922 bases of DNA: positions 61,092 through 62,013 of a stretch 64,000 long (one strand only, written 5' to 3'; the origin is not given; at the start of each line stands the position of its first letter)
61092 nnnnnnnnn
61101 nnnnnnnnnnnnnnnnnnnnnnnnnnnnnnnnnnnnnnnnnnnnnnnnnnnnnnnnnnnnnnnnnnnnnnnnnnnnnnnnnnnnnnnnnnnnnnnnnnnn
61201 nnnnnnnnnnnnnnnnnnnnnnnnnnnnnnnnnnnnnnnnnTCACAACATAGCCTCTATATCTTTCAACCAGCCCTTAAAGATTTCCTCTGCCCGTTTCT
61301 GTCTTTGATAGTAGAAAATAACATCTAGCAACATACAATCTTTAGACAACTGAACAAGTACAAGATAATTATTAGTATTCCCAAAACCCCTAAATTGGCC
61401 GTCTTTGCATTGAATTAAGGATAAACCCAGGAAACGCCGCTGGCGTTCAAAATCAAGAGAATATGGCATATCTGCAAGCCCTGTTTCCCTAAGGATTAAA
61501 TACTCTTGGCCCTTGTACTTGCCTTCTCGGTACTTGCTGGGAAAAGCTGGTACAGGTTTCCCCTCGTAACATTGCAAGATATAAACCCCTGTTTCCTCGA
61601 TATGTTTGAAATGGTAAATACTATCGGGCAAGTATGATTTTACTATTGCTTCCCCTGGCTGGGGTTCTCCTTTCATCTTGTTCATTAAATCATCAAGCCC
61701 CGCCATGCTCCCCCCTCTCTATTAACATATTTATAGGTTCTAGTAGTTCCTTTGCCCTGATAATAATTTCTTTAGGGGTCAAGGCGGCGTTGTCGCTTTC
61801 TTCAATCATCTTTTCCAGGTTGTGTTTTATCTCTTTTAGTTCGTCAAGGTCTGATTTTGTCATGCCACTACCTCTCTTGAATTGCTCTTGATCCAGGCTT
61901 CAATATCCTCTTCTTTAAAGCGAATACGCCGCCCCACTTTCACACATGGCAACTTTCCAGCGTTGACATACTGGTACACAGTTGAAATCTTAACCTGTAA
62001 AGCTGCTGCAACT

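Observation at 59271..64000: Minimal integrase, Xis and orphan-TerS element with no structural genes: candidate phage satellite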

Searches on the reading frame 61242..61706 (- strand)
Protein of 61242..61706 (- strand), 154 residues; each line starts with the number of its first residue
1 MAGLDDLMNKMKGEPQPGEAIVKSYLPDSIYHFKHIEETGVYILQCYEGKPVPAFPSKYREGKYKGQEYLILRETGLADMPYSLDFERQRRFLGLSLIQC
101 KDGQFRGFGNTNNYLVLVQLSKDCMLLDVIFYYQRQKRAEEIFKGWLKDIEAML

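Call 6: search_protein_families(library=pfam, proteins=[window:61242-61706:-], max_evalue=1)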
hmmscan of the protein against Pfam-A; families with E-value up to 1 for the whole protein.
window:61242-61706:- (154 aa): 0 families

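Call 7: search_protein_families(library=phrogs, proteins=[window:61242-61706:-], max_evalue=0.1)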
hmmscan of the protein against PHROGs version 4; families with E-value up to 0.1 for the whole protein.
window:61242-61706:- (154 aa): 0 families

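Call 8: search_protein_families(library=ncbifam, proteins=[window:61242-61706:-], max_evalue=0.1)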
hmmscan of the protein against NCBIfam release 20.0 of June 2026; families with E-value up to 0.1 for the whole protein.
window:61242-61706:- (154 aa): 0 families

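Call 26: search_protein_families(library=padloc, proteins=[window:61242-61706:-], max_evalue=0.1)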
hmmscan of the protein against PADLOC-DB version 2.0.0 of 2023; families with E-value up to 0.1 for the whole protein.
window:61242-61706:- (154 aa): 0 families

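Call 58: find_related_loci(query=window:61242-61706:-, collection=viral_contigs, flank=10000)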
Query window:61242-61706:- (154 aa) in viral_contigs; peptide patterns used: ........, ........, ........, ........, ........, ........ (x = any residue, [..] = any of these).
5 stretches matched a pattern, but none encodes a relative of the query by tblastn (E <= 1e-3).

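Call 68: find_homologous_proteins(query=A5, max_evalue=0.01)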
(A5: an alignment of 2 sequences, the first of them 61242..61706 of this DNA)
Query A5 (2 sequences) (154 aa, profile of the alignment): 17 proteins with E <= 0.01 among 495 candidates.
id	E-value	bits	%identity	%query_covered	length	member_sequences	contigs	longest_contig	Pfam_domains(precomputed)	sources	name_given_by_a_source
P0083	9.4e-107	373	43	83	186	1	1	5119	-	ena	-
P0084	1.1e-88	314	41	83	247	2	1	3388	-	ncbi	-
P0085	3.0e-83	296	41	84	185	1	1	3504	-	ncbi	-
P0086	1.4e-82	294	38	81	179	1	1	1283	-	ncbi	-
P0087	8.3e-78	278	100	100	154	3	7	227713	-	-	-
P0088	5.0e-69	250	36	82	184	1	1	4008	-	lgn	-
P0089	1.1e-58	216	40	86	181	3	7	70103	-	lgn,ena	-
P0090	3.8e-49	185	38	97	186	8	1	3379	-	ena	-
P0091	6.8e-49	184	37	97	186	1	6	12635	-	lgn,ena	-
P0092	2.9e-48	182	39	96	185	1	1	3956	-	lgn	-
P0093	3.1e-47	179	40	86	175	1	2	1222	-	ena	-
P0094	6.6e-47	177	40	95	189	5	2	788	-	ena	-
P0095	8.4e-46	174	35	86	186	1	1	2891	-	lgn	-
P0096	1.8e-44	170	35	84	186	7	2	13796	-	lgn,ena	-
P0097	2.6e-43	166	34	82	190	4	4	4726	-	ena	-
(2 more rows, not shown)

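Call 69: find_encoding_contigs(protein=P0089, flank=8000, max_places=4)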
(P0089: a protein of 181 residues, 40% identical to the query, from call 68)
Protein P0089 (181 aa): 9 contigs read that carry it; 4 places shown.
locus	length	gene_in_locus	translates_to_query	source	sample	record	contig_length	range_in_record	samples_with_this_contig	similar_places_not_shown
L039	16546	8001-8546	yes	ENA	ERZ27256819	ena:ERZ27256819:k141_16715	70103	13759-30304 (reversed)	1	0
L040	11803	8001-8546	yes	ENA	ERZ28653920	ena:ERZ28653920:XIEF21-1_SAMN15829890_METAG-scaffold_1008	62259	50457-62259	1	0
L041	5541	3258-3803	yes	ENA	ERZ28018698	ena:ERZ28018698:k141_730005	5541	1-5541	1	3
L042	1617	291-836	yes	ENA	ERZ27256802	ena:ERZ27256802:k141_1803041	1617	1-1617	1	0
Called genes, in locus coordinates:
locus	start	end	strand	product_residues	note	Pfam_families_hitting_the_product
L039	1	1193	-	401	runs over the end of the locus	PF03480:DctP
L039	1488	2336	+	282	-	-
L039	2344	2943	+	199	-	PF01725:Ham1p_like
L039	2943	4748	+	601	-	PF08439:Peptidase_M3_N, PF01432:Peptidase_M3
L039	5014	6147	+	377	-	PF14659:Phage_int_SAM_3, PF00589:Phage_integrase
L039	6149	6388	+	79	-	-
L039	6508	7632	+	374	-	-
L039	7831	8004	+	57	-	PF12728:HTH_17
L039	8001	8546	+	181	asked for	-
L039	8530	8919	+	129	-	-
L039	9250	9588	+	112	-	PF12728:HTH_17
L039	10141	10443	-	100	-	-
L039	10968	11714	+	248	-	-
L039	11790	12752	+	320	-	PF01569:PAP2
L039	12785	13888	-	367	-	PF00557:Peptidase_M24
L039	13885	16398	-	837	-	PF00133:tRNA-synt_1, PF09334:tRNA-synt_1g, PF13603:tRNA-synt_1_2, PF08264:Anticodon_1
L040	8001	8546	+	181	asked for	-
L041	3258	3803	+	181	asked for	-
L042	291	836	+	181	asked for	-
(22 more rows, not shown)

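Call 70: find_encoding_contigs(protein=P0096, flank=8000, max_places=3)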
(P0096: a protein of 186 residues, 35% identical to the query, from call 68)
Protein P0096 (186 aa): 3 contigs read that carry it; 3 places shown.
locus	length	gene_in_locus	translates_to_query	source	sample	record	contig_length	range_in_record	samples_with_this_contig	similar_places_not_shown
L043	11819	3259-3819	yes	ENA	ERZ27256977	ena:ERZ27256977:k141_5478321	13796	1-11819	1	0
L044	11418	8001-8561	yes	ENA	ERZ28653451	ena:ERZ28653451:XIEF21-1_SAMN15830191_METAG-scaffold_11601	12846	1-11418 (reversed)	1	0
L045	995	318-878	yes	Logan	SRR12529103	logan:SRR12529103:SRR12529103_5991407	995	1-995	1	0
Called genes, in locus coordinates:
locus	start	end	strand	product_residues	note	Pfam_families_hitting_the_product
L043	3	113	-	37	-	?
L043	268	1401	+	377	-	PF14659:Phage_int_SAM_3, PF00589:Phage_integrase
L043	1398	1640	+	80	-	-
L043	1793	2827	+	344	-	-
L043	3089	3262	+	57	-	PF12728:HTH_17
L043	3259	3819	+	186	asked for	-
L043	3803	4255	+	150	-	-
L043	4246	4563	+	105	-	-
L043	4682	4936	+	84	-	PF13384:HTH_23 (faint), PF12728:HTH_17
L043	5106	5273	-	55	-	-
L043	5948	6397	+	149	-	-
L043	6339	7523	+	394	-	-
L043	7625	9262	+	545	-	PF00005:ABC_tran, PF02463:SMC_N (faint), PF13304:AAA_21 (faint), PF12848:ABC_tran_Xtn, PF00005:ABC_tran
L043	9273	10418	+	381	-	PF01938:TRAM, PF05958:tRNA_U5-meth_tr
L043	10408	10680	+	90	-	PF01817:CM_2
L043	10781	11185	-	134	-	PF03819:MazG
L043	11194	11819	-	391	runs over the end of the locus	PF17785:PUA_3, PF10672:Methyltrans_SAM, PF02475:TRM5-TYW2_MTfase (weak), PF01728:FtsJ (weak), PF03602:Cons_hypoth95, PF05175:MTS, PF13649:Methyltransf_25 (weak), PF13847:Methyltransf_31, +1 more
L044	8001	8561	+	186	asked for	-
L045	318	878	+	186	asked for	-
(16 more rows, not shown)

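Call 71: find_encoding_contigs(protein=P0091, flank=8000, max_places=3)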
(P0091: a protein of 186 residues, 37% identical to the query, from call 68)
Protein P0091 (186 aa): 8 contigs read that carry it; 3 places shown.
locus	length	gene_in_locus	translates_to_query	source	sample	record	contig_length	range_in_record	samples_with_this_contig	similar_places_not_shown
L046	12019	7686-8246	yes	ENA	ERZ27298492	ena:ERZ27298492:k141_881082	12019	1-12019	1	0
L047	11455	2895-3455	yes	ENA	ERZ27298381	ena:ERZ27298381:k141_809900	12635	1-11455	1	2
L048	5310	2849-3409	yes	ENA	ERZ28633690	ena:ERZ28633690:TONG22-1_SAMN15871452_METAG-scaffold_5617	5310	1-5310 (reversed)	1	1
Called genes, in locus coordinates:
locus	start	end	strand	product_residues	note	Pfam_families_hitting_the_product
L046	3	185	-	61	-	?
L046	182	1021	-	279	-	PF00520:Ion_trans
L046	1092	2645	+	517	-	PF05496:RuvB_N (faint), PF13177:DNA_pol3_delta2, PF00004:AAA, PF07728:AAA_5 (weak), PF22608:DNAX_ATPase_lid (weak), PF12169:DNA_pol3_gamma3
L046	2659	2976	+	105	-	PF02575:YbaB_DNA_bd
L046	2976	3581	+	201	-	PF21176:RecR_HhH, PF01751:Toprim, PF13662:Toprim_4, PF21175:RecR_C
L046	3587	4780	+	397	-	PF07690:MFS_1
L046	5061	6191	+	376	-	PF14659:Phage_int_SAM_3, PF00589:Phage_integrase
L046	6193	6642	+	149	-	-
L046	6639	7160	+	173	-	-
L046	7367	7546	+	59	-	PF12728:HTH_17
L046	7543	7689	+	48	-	-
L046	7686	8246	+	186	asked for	-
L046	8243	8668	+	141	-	-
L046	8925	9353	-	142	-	-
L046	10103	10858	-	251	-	PF00899:ThiF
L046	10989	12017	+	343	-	?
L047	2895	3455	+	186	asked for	-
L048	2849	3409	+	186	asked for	-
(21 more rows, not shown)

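Call 82: search_solved_structures(query=A6, max_evalue=10)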
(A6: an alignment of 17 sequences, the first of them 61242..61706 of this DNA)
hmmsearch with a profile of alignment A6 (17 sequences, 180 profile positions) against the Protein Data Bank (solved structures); distinct sequences matched with E-value up to 10: 0.

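Call 87: predict_structure(alignment_id=A6)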
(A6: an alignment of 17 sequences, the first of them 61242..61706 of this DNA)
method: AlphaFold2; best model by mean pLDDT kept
length: 154 residues; sequences in the alignment: 17
mean_pLDDT: 80.8   pTM: 0.75
mean pLDDT of the five models: 80.8, 80.3, 80.1, 79.7, 78.0
residues with pLDDT >= 90: 60; 70-90: 63; 50-70: 14; < 50: 17
segments of 3 or more residues with pLDDT < 50: 10-23
pLDDT, mean of each block of 10 residues (from residue 1): 50 38 72 88 94 89 92 81 74 82 91 90 94 89 88 81
secondary structure, 60 per line:
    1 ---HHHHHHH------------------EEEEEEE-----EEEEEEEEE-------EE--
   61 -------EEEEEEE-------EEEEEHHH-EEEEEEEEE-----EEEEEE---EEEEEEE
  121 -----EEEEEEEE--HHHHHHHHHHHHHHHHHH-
elements in order: H4-10 E29-35 E41-49 E68-74 E82-86 E91-99 E105-110 E114-120 E126-133 H136-153

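Call 89: fold_search(model_id=the predicted structure, library=pdb)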
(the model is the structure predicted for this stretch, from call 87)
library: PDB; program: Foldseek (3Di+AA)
matches with E <= 10: 1378; with E <= 0.001: 0
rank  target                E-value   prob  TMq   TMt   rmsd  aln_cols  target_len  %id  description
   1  3cmp_C                2.4e-02  0.23  0.20  0.19  14.6       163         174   10  Crystal structure of Siderocalin (NGAL, Lipocalin 2) K125A mutant complexed with Ferric Enterobactin (released 2009-05-12)
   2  4dx9_W                2.8e-02  0.30  0.21  0.24  15.2       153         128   10  ICAP1 in complex with integrin beta 1 cytoplasmic tail (released 2013-01-09)
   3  3dsz_A                3.0e-02  0.16  0.19  0.17  14.7       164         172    8  Engineered human lipocalin 2 in complex with Y-DTPA (released 2009-05-19)
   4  5mhh                  3.9e-02  0.28  0.20  0.19  13.7       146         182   10  Crystal structure of engineered human lipocalin 2 carrying p-boronophenylalanine at position 36 (released 2017-10-11)
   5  4gh7_A                4.1e-02  0.16  0.19  0.18  15.5       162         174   10  Crystal structure of Anticalin N7A in complex with oncofetal fibronectin fragment Fn7B8 (released 2012-12-26)
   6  4jif_A                4.4e-02  0.21  0.20  0.22  13.9       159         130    9  Co-crystal structure of ICAP1 PTB domain in complex with a KRIT1 peptide (released 2013-05-01)
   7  3t1d_B                4.4e-02  0.15  0.18  0.17  15.1       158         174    9  The mutant structure of human Siderocalin W79A, R81A, Y106F bound to Enterobactin (released 2011-08-17)
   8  2jkf                  4.6e-02  0.77  0.35  0.32   9.6       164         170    9  Plasmodium falciparum profilin (released 2008-09-23)
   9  2jkg_A                4.9e-02  0.87  0.37  0.35   9.1       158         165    8  Plasmodium falciparum profilin (released 2008-09-23)
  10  4iaw_A                4.9e-02  0.12  0.18  0.16  13.6       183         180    8  Engineered human lipocalin 2 (C26) in complex with Y-DTPA (released 2013-06-19)
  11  3by0_A                5.1e-02  0.25  0.21  0.19  13.7       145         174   10  Crystal structure of Siderocalin (NGAL, Lipocalin 2) W79A-R81A complexed with Ferric Enterobactin (released 2008-09-09)
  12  5khp_B                5.4e-02  0.30  0.23  0.21  14.6       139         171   10  Tightening the Recognition of Tetravalent Zr and Th Complexes by the Siderophore-Binding Mammalian Protein Siderocalin (released 2017-04-26)
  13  3tf6_A                6.1e-02  0.18  0.20  0.18  13.8       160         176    9  Crystal structure of Neutrophil gelatinase-associated lipocalin (C87S mutant) in complex with Europium and the siderop (released 2011-09-07)
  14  3hwe_B                6.1e-02  0.16  0.21  0.19  15.2       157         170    9  Crystal structure of Siderocalin (NGAL, Lipocalin 2) complexed with Fe-BisHaCam (released 2010-06-02)
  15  3hwg_B                6.4e-02  0.23  0.20  0.19  13.9       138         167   10  Crystal structure of Siderocalin (NGAL, Lipocalin 2) complexed with Fe-TrenCam-hopo2 (released 2010-06-02)
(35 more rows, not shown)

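Call 101: search_protein_families(library=phrogs, proteins=[L039:9250-9588:+, L043:4682-4936:+, L039:6508-7632:+, L043:1793-2827:+, L039:10141-10443:-, L043:4246-4563:+, L043:5948-6397:+, L043:6339-7523:+, L039:10968-11714:+], max_evalue=0.01)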
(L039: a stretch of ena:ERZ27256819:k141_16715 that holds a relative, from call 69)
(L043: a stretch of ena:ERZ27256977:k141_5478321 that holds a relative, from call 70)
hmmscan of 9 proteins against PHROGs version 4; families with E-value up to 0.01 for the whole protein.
L039:9250-9588:+ (112 aa): 7 families
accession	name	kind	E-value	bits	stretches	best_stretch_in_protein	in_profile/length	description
phrog_66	-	integration and excision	7.6e-08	33.4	1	18-85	74-142/412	excisionase and transcriptional regulator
phrog_10045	-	DNA, RNA and nucleotide metabolism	1.4e-07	32.2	1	26-85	8-72/74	HTH DNA binding protein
phrog_6401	-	DNA, RNA and nucleotide metabolism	3.7e-07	30.9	1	30-84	2-57/64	DNA binding protein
phrog_12527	-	integration and excision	0.00047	21.2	1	37-74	29-66/130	excisionase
phrog_25665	-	integration and excision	0.00083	20.5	1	35-86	23-74/93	excisionase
phrog_629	-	integration and excision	0.0015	19.5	1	48-80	19-53/82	excisionase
phrog_14092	-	unknown function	0.0069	17.8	1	7-67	24-85/89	-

L043:4682-4936:+ (84 aa): 15 families
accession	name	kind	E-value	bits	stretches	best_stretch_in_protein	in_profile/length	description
phrog_66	-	integration and excision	5.1e-09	37.3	1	3-68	86-152/412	excisionase and transcriptional regulator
phrog_10045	-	DNA, RNA and nucleotide metabolism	2.5e-08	34.6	1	8-58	18-72/74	HTH DNA binding protein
phrog_6401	-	DNA, RNA and nucleotide metabolism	5.2e-08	33.7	1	9-62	8-62/64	DNA binding protein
phrog_2655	-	integration and excision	2.9e-05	24.8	1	9-68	113-175/181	excisionase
phrog_25665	-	integration and excision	4.9e-05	24.4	1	12-67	27-85/93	excisionase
phrog_57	-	head and packaging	0.00021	22.2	1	6-65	8-68/199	terminase small subunit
phrog_1877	-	DNA, RNA and nucleotide metabolism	0.00037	21.4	1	7-76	57-126/129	DNA binding protein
phrog_629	-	integration and excision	0.00055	20.9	1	20-53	18-54/82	excisionase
phrog_12527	-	integration and excision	0.00074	20.6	1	9-49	28-68/130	excisionase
phrog_8446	-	DNA, RNA and nucleotide metabolism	0.0031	18.2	1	3-67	21-67/211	HNH endonuclease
phrog_1840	-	integration and excision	0.004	18.6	1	10-47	6-44/90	excisionase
phrog_4494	-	unknown function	0.0047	18.4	1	11-55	19-67/109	-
phrog_125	-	DNA, RNA and nucleotide metabolism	0.0048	17.5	1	11-38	180-207/254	DNA invertase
phrog_7735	-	integration and excision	0.0066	17.8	0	10-41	5-36/99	excisionase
phrog_4151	-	DNA, RNA and nucleotide metabolism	0.0086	16.9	0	11-37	21-47/154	DNA binding protein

L039:6508-7632:+ (374 aa): 0 families

L043:1793-2827:+ (344 aa): 0 families

L039:10141-10443:- (100 aa): 0 families

L043:4246-4563:+ (105 aa): 1 family
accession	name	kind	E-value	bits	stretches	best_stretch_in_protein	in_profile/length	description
phrog_35662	-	unknown function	0.0049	18.3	1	44-94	45-94/95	-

L043:5948-6397:+ (149 aa): 0 families

L043:6339-7523:+ (394 aa): 0 families

L039:10968-11714:+ (248 aa): 0 families

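Call 104: find_encoding_contigs(protein=P0097, flank=8000, max_places=4)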
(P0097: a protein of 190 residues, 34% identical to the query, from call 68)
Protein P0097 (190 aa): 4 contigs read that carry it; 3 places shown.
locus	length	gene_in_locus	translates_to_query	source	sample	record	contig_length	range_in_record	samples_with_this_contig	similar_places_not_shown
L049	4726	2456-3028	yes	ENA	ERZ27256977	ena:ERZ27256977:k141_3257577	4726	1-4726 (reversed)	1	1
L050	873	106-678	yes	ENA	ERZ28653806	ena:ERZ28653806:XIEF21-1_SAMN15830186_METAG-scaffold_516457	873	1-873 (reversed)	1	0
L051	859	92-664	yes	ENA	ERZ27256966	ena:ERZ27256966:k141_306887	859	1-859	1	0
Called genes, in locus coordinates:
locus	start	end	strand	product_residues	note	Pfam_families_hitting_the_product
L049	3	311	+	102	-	?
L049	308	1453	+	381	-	PF13102:Phage_int_SAM_5, PF14659:Phage_int_SAM_3 (weak), PF00589:Phage_integrase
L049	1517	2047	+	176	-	-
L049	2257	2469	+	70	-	PF12728:HTH_17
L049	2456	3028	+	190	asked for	-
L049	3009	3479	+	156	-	-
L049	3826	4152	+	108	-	PF12728:HTH_17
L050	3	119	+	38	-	?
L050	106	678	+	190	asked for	-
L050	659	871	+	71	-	?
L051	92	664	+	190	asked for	-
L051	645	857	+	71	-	?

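Call 105: find_encoding_contigs(protein=P0092, flank=8000, max_places=3)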
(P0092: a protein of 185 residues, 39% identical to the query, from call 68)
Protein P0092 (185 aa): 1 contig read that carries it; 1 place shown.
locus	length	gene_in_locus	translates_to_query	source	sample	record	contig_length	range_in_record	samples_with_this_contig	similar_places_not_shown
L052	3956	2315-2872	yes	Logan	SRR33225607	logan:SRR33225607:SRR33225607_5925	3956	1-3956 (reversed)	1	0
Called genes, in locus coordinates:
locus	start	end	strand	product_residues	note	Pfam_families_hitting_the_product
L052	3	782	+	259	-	?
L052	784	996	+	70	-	-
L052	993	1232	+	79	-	-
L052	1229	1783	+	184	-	-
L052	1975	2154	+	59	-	PF12728:HTH_17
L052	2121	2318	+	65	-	-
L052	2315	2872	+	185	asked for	-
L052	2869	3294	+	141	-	-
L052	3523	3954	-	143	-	?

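Call 106: find_encoding_contigs(protein=P0088, flank=8000, max_places=3)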
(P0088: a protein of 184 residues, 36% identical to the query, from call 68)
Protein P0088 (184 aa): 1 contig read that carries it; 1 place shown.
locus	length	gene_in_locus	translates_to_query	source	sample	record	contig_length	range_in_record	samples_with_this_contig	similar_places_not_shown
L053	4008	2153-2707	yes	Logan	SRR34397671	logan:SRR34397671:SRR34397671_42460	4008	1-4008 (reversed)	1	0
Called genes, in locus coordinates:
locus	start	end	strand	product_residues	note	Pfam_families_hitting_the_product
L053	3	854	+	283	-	?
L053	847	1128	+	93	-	-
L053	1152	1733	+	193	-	-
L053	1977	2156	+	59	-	PF12728:HTH_17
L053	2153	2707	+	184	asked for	-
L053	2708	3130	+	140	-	-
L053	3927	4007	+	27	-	?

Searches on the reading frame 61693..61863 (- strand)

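Call 6: search_protein_families(library=pfam, proteins=[window:61693-61863:-], max_evalue=1)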
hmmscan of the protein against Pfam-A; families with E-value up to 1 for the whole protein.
window:61693-61863:- (56 aa): 1 family
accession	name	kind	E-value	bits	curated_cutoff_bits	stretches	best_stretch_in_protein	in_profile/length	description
PF21085.3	CusS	-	0.15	12.5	24.1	1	3-34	38-69/160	CusS sensor domain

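Call 7: search_protein_families(library=phrogs, proteins=[window:61693-61863:-], max_evalue=0.1)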
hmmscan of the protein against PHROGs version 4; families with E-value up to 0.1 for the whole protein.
window:61693-61863:- (56 aa): 2 families
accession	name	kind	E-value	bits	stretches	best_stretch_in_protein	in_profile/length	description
phrog_3900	-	unknown function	0.056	14.8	1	5-42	29-67/106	-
phrog_27189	-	unknown function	0.075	14.4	1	3-30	46-74/78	-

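Call 8: search_protein_families(library=ncbifam, proteins=[window:61693-61863:-], max_evalue=0.1)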
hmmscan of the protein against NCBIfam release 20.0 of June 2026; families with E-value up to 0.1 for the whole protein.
window:61693-61863:- (56 aa): 2 families
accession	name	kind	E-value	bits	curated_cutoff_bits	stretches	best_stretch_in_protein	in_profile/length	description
NF041457.1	reg_protDegQ_Bacil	equivalog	0.015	15.4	80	1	1-25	1-25/46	degradation enzyme regulation protein DegQ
NF008504.0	PRK11414.1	equivalog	0.056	13.2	225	1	2-52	78-127/221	GntR family transcriptional regulator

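Call 26: search_protein_families(library=padloc, proteins=[window:61693-61863:-], max_evalue=0.1)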
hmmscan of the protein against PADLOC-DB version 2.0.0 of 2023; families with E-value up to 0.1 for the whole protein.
window:61693-61863:- (56 aa): 0 families
